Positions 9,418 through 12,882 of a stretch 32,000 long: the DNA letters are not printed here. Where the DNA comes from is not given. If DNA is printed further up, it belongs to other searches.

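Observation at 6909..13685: Candidate non-cellulosomal cohesin-dockerin system: a peptidoglycan hydrolase docked on a membrane-anchored stalk (three-gene operon)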

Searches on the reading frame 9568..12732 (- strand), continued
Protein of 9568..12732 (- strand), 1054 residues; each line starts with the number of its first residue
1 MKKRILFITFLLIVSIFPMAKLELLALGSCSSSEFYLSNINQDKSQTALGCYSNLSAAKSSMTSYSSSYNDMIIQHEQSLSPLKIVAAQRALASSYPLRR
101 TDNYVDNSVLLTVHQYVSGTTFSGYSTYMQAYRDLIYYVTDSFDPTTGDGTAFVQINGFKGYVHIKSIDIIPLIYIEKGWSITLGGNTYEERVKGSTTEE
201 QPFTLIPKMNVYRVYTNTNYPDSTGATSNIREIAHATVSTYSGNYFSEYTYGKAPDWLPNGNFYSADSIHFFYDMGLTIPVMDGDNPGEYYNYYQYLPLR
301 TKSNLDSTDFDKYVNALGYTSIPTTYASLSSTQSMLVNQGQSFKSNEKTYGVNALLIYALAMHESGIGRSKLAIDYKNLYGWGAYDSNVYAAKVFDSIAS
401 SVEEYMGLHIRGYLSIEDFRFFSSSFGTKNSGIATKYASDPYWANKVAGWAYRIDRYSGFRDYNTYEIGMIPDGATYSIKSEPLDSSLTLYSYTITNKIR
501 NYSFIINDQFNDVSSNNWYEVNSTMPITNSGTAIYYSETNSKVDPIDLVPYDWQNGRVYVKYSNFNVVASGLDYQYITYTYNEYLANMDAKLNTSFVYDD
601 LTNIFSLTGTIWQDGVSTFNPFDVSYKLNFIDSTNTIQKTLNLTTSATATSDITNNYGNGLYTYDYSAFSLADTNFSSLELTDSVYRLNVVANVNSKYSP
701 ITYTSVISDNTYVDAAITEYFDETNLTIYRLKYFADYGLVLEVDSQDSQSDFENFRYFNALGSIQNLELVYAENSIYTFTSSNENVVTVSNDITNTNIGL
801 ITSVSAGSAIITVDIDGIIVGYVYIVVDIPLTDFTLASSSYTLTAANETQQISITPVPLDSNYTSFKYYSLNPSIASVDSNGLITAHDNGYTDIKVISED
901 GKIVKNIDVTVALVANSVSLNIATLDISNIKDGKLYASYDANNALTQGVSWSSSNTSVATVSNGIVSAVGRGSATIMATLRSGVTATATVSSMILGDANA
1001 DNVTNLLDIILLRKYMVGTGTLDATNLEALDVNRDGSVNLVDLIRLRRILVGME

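Call 17: find_encoding_contigs(protein=P0040, flank=8000, max_places=2)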
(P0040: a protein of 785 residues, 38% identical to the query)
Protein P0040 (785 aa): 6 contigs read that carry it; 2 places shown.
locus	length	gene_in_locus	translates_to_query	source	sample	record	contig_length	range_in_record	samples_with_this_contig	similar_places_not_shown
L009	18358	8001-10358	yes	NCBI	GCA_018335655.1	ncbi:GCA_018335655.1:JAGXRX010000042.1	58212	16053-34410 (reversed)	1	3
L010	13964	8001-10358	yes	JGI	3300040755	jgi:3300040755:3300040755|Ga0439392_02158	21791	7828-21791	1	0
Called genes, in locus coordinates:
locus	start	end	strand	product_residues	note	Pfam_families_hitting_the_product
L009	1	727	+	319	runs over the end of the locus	PF00318:Ribosomal_S2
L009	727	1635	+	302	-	PF25025:EF-Ts_N (weak), PF00889:EF_TS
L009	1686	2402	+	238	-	PF00696:AA_kinase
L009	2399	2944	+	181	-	PF01765:RRF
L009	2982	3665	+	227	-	PF01255:Prenyltransf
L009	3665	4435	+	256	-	PF01148:CTP_transf_1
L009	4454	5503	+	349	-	PF02163:Peptidase_M50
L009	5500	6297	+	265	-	PF04018:VCA0040-like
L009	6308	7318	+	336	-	PF01073:3Beta_HSD, PF01370:Epimerase, PF02719:Polysacc_synt_2, PF04321:RmlD_sub_bind, PF16363:GDP_Man_Dehyd, PF07993:NAD_binding_4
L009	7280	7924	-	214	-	PF03006:HlyIII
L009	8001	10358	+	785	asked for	PF01832:Glucosaminidase, PF00404:Dockerin_1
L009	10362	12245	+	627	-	PF12733:Cadherin-like (weak)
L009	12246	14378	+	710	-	PF09371:Tex_N, PF22706:Tex_central_region (weak), PF14639:YqgF (faint), PF16921:Tex_YqgF, PF12836:HHH_3, PF17674:HHH_9, PF00575:S1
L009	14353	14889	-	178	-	PF02586:SRAP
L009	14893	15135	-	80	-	-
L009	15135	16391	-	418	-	PF00817:IMS, PF21999:IMS_HHH_1 (weak), PF11799:IMS_C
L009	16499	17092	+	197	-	PF01381:HTH_3, PF12844:HTH_19, PF13560:HTH_31, PF00717:Peptidase_S24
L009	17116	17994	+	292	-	PF00924:MS_channel_2nd, PF21082:MS_channel_3rd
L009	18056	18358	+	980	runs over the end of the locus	PF02463:SMC_N, PF13175:AAA_15, PF13304:AAA_21 (weak), PF13476:AAA_23, PF06470:SMC_hinge, PF13304:AAA_21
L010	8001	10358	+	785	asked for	PF01832:Glucosaminidase, PF00404:Dockerin_1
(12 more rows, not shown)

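Call 41: find_related_loci(query=A3, collection=genome_contigs, flank=10000)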
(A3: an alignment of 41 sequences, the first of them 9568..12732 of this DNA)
Query A3 (1054 aa) in genome_contigs; peptide patterns used: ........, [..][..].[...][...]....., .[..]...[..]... (x = any residue, [..] = any of these).
600 stretches matched a pattern (row limit reached: there are more); 503 encode a relative of the query (tblastn E <= 1e-3); the best 80 are kept; 80 distinct loci.
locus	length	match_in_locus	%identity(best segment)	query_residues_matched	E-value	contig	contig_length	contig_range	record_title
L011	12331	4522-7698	52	1-1054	0e+0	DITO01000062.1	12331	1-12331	MAG TPA_asm: Erysipelotrichaceae bacterium UBA6182 UBA6182_contig_52151, whole genome shotgun sequence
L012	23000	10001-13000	39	29-1054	0e+0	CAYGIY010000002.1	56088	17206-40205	MAG TPA_asm: uncultured Erysipelothrix sp. isolate ERP113451_co2_315 genome assembly, contig: NODE_233_length_56088_cov_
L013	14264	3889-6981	37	1-1054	0e+0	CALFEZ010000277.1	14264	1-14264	MAG TPA_asm: uncultured Erysipelotrichaceae bacterium isolate SRR7299214_bin.91_CONCOCT_v1.1_MAG genome assembly, contig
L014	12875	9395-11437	38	4-693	1e-141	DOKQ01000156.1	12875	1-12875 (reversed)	MAG TPA_asm: Erysipelotrichaceae bacterium isolate UBA12383 contig_898, whole genome shotgun sequence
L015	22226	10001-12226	41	30-1054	4e-141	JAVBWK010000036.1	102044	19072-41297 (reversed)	MAG: Erysipelotrichaceae bacterium isolate ZNE14_Bin74 all_Scaff017887, whole genome shotgun sequence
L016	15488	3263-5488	39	30-1054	2e-140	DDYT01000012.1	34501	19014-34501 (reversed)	MAG TPA_asm: Erysipelotrichaceae bacterium UBA2227 UBA2227_contig_118471, whole genome shotgun sequence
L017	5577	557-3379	33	1-1054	4e-141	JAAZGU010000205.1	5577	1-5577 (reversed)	MAG: Erysipelothrix sp. isolate AS10tlH2TH_91 305253_AS10, whole genome shotgun sequence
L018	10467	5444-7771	37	1-1054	7e-139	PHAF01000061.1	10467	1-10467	MAG: Firmicutes bacterium HGW-Firmicutes-10 bjp_ig2102_scaffold_3165, whole genome shotgun sequence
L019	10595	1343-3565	37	30-1054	6e-135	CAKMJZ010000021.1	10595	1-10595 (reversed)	uncultured Erysipelotrichaceae bacterium isolate OKU21 genome assembly, contig: MEGAHIT_co_assembly_000000023832, whole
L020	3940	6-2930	30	1-1053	4e-118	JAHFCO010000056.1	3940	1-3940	MAG: Bacillota bacterium isolate nzgw223 NODE_37026_length_3941_cov_4.092670, whole genome shotgun sequence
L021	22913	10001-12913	31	5-1053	5e-114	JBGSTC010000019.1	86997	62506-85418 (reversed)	MAG: Erysipelotrichaceae bacterium isolate JTS-AC397 k141_758560, whole genome shotgun sequence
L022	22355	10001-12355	38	1-1054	1e-111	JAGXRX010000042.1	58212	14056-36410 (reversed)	MAG: Erysipelothrix sp. isolate CROMO_A_142 c_000000847866, whole genome shotgun sequence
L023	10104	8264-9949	38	1-568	8e-111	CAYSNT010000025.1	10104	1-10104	MAG TPA_asm: uncultured Erysipelothrix sp. isolate binchicken_co168_65 genome assembly, contig: NODE_11120_length_10104_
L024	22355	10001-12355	39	1-1054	3e-110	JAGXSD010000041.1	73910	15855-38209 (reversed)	MAG: Erysipelotrichia bacterium isolate CROMO_A_155 c_000000847807, whole genome shotgun sequence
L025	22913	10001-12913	33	5-1053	2e-106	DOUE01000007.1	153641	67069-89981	MAG TPA_asm: Erysipelotrichaceae bacterium isolate UBA12416 contig_782, whole genome shotgun sequence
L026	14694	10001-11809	36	51-693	1e-103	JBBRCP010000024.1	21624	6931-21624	MAG: Erysipelotrichales bacterium isolate Co_metawrap_2408 Cmw_2408_k141_22134347_length_21624_cov_9.0000, whole genome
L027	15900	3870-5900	33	1-673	1e-100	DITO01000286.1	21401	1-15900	MAG TPA_asm: Erysipelotrichaceae bacterium UBA6182 UBA6182_contig_212315, whole genome shotgun sequence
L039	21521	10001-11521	33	47-572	8e-77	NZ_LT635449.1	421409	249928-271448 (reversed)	Holdemania sp. Marseille-P2844 strain Marseille-P2844T, whole genome shotgun sequence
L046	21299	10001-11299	36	50-524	6e-75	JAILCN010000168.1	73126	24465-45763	MAG: Solobacterium sp. isolate RUI586 k141_14615775_flag=0_multi=25.2192_len=73126, whole genome shotgun sequence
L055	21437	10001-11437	34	12-553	1e-71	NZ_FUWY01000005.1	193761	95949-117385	Anaerorhabdus furcosa strain ATCC 25662, whole genome shotgun sequence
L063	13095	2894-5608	33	29-1054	9e-70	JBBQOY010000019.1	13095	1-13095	MAG: Erysipelotrichales bacterium isolate Co_metawrap_154 Cmw_154_k141_11113056_length_13095_cov_16.9951, whole genome s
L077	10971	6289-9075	31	4-1054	9e-66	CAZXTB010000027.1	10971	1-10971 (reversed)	MAG TPA_asm: uncultured Erysipelotrichaceae bacterium isolate SRP272421_co2_81 genome assembly, contig: NODE_21445_lengt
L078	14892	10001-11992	34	6-1054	1e-65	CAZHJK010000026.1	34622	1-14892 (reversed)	MAG TPA_asm: uncultured Eubacteriaceae bacterium isolate SRP241341_co1_220 genome assembly, contig: NODE_1467_length_346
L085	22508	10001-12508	33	84-1054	5e-63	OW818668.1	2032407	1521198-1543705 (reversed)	metagenome genome assembly, chromosome: 1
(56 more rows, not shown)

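Call 57: list_cluster_members(proteins=[P0126, P0001, window:9568-12732:-])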
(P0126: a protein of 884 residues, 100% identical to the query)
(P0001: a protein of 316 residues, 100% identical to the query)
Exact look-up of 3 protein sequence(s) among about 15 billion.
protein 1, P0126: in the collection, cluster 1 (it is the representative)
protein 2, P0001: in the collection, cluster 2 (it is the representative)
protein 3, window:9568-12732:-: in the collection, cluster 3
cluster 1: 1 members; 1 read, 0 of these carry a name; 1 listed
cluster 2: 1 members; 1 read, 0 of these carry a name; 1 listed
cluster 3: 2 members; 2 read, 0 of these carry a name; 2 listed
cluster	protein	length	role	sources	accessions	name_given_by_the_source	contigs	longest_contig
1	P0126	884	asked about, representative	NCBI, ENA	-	-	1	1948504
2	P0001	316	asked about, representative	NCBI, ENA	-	-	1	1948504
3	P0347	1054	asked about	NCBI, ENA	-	-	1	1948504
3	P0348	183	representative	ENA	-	-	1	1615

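Call 65: search_protein_families(library=pfam, proteins=[L026:9800-13285:+, L046:9722-12022:+, L039:9824-13087:+, L055:9926-12991:+, L085:9671-12508:+, L078:9974-12001:+, L078:6273-8414:-, L078:5151-6269:-, L078:3934-5154:-], max_evalue=0.001)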
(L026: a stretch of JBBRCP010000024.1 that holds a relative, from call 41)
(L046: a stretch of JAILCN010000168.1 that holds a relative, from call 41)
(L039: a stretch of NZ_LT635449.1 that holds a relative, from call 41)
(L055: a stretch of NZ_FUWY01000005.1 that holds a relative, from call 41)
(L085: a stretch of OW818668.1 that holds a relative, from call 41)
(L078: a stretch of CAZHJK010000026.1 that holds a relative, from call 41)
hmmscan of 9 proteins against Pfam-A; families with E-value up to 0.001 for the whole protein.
L026:9800-13285:+ (1162 aa): 2 families
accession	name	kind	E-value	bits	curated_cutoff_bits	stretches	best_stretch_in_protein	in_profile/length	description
PF07538.16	ChW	-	5.4e-93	304.9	22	6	910-944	1-35/35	Clostridial hydrophobic W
PF01832.25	Glucosaminidase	-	7.6e-11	43.2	30.2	1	342-454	2-119/123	Mannosyl-glycoprotein endo-beta-N-acetylglucosaminidase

L046:9722-12022:+ (767 aa): 2 families
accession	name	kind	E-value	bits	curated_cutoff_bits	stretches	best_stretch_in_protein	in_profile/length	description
PF18885.6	DUF5648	-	8.2e-49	165.7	25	1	629-759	1-133/134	Domain of unknown function (DUF5648)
PF01832.25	Glucosaminidase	-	1e-13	52.5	30.2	1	347-458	4-121/123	Mannosyl-glycoprotein endo-beta-N-acetylglucosaminidase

L039:9824-13087:+ (1088 aa): 2 families
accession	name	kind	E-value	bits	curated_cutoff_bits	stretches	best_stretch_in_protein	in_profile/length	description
PF01832.25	Glucosaminidase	-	4.2e-16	60.2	30.2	1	343-455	4-121/123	Mannosyl-glycoprotein endo-beta-N-acetylglucosaminidase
PF18962.6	Por_Secre_tail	-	0.00011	22.9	27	0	635-666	34-66/75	Secretion system C-terminal sorting domain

L055:9926-12991:+ (1022 aa): 1 family
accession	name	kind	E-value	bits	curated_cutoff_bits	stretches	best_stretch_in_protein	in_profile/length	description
PF01832.25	Glucosaminidase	-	7.9e-15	56.1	30.2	1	307-421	2-122/123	Mannosyl-glycoprotein endo-beta-N-acetylglucosaminidase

L085:9671-12508:+ (946 aa): 2 families
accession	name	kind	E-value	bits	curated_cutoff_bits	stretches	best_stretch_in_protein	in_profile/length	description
PF00404.24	Dockerin_1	-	5.3e-11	43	22.9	1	888-942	2-56/57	Dockerin type I domain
PF01832.25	Glucosaminidase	-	8.2e-11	43.1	30.2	1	342-502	2-121/123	Mannosyl-glycoprotein endo-beta-N-acetylglucosaminidase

L078:9974-12001:+ (676 aa): 3 families
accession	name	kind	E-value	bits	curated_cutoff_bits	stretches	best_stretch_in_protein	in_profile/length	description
PF00404.24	Dockerin_1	-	1.1e-14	54.8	22.9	1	614-667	1-54/57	Dockerin type I domain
PF01832.25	Glucosaminidase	-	3.8e-14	53.8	30.2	1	307-420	3-122/123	Mannosyl-glycoprotein endo-beta-N-acetylglucosaminidase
PF08239.17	SH3_3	-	2.2e-08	34.6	27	1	550-604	2-54/54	Bacterial SH3 domain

L078:6273-8414:- (714 aa): 3 families
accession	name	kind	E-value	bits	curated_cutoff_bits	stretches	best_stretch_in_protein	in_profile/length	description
PF08486.15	SpoIID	-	1.4e-27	96.6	23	1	171-258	3-97/97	Stage II sporulation protein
PF00404.24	Dockerin_1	-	3.3e-15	56.4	22.9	1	651-707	1-57/57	Dockerin type I domain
PF08239.17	SH3_3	-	1.6e-08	35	27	1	342-391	4-50/54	Bacterial SH3 domain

L078:5151-6269:- (373 aa): 2 families
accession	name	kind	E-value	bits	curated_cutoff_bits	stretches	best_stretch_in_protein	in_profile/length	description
PF00963.24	Cohesin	-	1.2e-06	29.2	24.1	1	42-101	6-65/139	Cohesin domain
PF13584.12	BatD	-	1.7e-05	25.8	24.1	1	43-124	4-69/92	BatD DUF11 like domain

L078:3934-5154:- (407 aa): 0 families

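Call 80: search_solved_structures(query=A3, max_evalue=0.01)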
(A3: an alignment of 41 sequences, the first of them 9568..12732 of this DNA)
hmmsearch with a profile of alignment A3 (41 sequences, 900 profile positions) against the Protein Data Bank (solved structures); distinct sequences matched with E-value up to 0.01: 21.
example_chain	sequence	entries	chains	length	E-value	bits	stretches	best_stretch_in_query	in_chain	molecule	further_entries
7pj3_AAA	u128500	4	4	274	2.2e-34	122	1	232-439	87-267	Putative endo-beta-N-acetylglucosaminidase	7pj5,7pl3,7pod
4q2w_A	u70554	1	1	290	5.1e-34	120.8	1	232-439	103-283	Putative endo-beta-N-acetylglucosaminidase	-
7pj4_AAA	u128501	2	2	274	5.9e-33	117.3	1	232-439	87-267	Putative endo-beta-N-acetylglucosaminidase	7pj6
8yxk_A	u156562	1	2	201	1.8e-08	36.3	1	317-366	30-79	Phage cell wall hydrolase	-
4pi7_A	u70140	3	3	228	2.2e-08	36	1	313-432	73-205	Autolysin E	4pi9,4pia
6fxo_A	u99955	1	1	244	1.3e-06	30.1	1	280-373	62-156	Bifunctional autolysin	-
4pi8_A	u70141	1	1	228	1.4e-06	30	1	313-432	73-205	Autolysin E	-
4cj0_A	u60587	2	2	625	9.9e-06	27.2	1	832-898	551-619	ENDOGLUCANASE D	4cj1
4fl4_A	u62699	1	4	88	1e-05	27.2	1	840-898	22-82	Glycoside hydrolase family 9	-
1clc_A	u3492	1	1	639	1e-05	27.2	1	832-898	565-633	ENDOGLUCANASE CELD; EC: 3.2.1.4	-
2ccl_B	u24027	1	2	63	1e-05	27.1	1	837-898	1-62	ENDO-1,4-BETA-XYLANASE Y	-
2yik_A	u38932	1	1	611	2e-05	26.2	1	835-896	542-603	ENDOGLUCANASE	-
8zvk_A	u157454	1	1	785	3.7e-05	25.3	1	748-898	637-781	AaBgIC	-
1ohz_B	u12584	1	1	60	5.2e-05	24.8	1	841-898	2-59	ENDO-1,4-BETA-XYLANASE Y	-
1daq_A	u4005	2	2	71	0.00016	23.2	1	838-897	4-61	ENDOGLUCANASE SS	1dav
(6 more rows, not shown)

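Call 81: search_protein_families(library=pfam, proteins=[L005:6392-7045:+, L007:6422-7042:+], max_evalue=0.001)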
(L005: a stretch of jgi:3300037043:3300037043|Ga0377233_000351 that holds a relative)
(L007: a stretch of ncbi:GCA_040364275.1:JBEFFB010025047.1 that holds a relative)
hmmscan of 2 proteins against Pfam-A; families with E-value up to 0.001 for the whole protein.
L005:6392-7045:+ (217 aa): 0 families

L007:6422-7042:+ (206 aa): 1 family
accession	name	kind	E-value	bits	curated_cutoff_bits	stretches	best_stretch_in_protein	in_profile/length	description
PF13338.12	AbiEi_4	-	0.00015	22.3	25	1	9-44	12-47/49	Transcriptional regulator, AbiEi antitoxin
